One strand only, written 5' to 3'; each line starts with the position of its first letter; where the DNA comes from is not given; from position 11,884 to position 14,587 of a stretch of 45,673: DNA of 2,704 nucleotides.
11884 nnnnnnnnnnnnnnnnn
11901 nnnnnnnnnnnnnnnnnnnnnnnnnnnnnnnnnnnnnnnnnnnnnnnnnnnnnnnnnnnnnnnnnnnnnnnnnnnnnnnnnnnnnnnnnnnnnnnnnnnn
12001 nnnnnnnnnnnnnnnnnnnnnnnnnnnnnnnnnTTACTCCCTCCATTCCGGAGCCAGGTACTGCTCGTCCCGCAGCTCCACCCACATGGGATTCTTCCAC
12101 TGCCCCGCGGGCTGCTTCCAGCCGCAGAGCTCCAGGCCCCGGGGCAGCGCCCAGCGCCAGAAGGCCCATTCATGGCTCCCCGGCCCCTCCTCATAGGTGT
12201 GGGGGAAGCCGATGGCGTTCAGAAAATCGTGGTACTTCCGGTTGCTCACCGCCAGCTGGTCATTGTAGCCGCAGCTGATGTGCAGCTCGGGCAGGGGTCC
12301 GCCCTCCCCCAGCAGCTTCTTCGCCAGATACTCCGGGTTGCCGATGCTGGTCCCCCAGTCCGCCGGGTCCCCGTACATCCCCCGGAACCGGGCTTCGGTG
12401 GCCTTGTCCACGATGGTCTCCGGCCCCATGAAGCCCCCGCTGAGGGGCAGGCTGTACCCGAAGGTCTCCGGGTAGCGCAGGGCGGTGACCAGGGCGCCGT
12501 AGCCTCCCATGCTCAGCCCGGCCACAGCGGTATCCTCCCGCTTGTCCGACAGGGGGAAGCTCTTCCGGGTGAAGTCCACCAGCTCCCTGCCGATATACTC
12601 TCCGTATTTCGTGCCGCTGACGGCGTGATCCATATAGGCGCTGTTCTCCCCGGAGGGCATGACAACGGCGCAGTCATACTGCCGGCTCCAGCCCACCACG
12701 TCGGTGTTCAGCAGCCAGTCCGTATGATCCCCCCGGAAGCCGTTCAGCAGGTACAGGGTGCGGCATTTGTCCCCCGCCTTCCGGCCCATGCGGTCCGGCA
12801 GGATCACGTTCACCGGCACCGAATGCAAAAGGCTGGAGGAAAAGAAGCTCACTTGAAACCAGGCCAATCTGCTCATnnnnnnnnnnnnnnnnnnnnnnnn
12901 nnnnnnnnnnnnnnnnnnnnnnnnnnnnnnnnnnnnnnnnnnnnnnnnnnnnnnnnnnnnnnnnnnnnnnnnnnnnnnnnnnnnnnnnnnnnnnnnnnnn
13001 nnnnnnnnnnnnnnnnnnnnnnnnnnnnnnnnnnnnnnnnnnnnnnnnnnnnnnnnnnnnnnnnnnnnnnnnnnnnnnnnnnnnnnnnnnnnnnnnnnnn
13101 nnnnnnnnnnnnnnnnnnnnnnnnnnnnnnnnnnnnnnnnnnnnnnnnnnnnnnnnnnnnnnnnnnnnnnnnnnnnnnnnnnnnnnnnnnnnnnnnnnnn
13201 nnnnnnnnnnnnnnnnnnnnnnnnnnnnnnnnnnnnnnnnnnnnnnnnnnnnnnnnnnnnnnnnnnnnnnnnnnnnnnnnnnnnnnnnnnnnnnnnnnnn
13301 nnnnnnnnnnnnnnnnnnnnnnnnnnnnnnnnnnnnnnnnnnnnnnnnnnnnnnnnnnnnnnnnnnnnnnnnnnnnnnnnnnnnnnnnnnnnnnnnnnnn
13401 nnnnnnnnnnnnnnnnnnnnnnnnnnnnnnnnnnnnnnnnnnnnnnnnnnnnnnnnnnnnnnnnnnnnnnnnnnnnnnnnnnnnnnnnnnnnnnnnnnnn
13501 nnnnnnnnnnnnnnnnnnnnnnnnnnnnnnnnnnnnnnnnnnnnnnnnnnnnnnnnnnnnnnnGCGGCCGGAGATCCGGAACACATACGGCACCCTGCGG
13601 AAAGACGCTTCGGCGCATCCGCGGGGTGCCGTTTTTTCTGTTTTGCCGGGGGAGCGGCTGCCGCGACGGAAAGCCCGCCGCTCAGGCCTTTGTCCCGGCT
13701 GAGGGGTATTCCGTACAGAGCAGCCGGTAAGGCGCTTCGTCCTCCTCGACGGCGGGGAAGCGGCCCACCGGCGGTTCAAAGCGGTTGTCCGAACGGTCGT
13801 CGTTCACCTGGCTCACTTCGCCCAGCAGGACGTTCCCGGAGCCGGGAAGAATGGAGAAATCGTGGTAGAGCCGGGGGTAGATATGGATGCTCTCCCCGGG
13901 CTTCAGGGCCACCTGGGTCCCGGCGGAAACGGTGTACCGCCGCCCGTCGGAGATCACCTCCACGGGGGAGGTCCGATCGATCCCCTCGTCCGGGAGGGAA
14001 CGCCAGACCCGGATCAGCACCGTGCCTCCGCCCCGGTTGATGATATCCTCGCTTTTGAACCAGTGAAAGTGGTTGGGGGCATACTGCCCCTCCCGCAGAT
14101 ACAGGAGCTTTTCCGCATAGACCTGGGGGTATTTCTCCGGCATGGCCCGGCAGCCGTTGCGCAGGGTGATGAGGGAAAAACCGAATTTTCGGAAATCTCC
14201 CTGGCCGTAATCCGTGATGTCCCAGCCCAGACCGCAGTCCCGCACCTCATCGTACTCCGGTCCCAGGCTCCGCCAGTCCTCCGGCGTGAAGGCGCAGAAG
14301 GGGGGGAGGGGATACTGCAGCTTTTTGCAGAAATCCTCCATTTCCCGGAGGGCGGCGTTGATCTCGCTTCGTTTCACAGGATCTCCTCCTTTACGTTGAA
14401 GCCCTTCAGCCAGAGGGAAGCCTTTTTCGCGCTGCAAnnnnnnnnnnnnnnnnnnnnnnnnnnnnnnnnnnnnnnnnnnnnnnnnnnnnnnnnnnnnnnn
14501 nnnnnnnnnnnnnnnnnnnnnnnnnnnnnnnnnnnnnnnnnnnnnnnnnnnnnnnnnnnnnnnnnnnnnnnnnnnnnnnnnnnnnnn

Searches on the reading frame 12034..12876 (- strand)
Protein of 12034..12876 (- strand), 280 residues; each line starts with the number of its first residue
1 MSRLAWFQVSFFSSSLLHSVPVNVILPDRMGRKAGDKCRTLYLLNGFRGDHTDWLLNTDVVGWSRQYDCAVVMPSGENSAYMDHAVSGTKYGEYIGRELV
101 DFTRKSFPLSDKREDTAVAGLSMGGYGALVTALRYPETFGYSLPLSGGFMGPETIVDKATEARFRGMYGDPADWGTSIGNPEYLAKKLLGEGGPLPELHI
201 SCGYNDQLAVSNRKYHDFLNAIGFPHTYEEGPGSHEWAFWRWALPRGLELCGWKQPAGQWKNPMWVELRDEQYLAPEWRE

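Call 54: search_protein_families(library=pfam, proteins=[window:12034-12876:-], max_evalue=0.0001)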
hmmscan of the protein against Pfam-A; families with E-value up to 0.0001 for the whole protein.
window:12034-12876:- (280 aa): 1 family
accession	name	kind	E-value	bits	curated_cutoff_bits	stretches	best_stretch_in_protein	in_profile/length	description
PF00756.26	Esterase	-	2.2e-22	80.5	22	1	13-247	1-247/251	Putative esterase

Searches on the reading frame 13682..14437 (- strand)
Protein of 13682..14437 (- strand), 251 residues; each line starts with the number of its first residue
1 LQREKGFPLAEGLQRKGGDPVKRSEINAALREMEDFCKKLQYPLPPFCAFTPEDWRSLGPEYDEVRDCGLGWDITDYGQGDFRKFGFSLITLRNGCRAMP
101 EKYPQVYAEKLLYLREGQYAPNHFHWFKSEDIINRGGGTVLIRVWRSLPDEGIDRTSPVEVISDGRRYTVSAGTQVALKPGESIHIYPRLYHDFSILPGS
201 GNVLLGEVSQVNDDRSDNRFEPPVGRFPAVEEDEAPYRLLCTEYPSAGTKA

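Call 54: search_protein_families(library=pfam, proteins=[window:13682-14437:-], max_evalue=0.0001)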
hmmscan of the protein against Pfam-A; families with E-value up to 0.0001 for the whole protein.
window:13682-14437:- (251 aa): 1 family
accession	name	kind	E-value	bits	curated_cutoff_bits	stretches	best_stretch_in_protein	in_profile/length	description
PF07385.18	Lyx_isomer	-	4.3e-91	304.5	20.8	1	21-244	1-222/222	D-lyxose isomerase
